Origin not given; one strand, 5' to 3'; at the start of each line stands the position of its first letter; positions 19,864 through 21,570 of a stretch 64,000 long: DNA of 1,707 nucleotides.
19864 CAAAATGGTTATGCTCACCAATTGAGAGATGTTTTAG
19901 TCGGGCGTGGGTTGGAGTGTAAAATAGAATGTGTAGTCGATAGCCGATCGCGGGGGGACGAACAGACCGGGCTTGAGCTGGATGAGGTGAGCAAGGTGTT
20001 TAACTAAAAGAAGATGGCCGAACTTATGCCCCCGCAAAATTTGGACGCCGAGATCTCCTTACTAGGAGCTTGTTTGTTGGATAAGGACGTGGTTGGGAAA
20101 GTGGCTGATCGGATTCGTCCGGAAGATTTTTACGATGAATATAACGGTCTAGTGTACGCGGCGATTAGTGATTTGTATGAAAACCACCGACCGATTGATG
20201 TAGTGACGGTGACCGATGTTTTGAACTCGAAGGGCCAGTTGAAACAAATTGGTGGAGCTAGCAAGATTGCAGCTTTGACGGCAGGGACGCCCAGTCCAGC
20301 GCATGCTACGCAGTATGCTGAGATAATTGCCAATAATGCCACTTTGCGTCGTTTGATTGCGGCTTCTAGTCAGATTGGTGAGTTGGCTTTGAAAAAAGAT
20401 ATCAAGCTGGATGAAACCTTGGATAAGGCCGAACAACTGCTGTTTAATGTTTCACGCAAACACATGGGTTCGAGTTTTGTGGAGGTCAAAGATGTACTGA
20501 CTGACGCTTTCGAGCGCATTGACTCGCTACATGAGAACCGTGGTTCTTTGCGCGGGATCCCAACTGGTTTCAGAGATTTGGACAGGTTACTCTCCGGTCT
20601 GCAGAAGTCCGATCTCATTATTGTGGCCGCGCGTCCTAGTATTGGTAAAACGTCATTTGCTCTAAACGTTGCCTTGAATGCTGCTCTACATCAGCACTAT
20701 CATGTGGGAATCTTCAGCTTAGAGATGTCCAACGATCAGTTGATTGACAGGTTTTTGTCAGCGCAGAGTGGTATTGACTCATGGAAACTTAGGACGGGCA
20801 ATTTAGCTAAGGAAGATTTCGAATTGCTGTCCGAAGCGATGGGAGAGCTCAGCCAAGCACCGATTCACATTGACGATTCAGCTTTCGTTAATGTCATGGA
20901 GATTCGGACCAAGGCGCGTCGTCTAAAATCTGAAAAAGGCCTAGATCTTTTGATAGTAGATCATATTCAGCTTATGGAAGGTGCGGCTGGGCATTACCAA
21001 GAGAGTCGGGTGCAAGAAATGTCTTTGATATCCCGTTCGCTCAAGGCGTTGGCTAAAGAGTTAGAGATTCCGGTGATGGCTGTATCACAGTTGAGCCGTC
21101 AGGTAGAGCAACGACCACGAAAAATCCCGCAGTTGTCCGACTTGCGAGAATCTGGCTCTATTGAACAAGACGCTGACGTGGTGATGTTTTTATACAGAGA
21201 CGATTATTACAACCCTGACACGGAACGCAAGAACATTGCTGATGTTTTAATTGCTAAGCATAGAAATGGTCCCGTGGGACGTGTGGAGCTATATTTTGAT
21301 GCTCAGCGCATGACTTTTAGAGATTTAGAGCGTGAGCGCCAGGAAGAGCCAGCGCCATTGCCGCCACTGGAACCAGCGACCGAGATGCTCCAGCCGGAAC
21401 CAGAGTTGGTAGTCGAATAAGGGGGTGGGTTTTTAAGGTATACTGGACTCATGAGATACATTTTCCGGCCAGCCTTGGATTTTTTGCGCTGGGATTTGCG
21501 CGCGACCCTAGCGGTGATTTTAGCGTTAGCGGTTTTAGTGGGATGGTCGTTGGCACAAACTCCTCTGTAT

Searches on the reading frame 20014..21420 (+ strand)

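Call 37: search_protein_families(library=pfam, max_evalue=0.001, proteins=[window:20014-21420:+])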
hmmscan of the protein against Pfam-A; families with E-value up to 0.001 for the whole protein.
window:20014-21420:+ (468 aa): 4 families
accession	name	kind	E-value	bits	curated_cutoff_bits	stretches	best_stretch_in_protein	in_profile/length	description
PF03796.21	DnaB_C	-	3.1e-106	354.9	27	1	181-437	1-255/255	DnaB-like helicase C terminal domain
PF00772.26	DnaB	-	3.4e-30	104.6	23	1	6-106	2-102/103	DnaB-like helicase N terminal domain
PF13481.12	AAA_25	-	4.9e-10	39.8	27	1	184-361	17-191/195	AAA domain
PF06745.19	ATPase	-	7.2e-05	22.7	26.6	1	182-362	1-166/231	KaiC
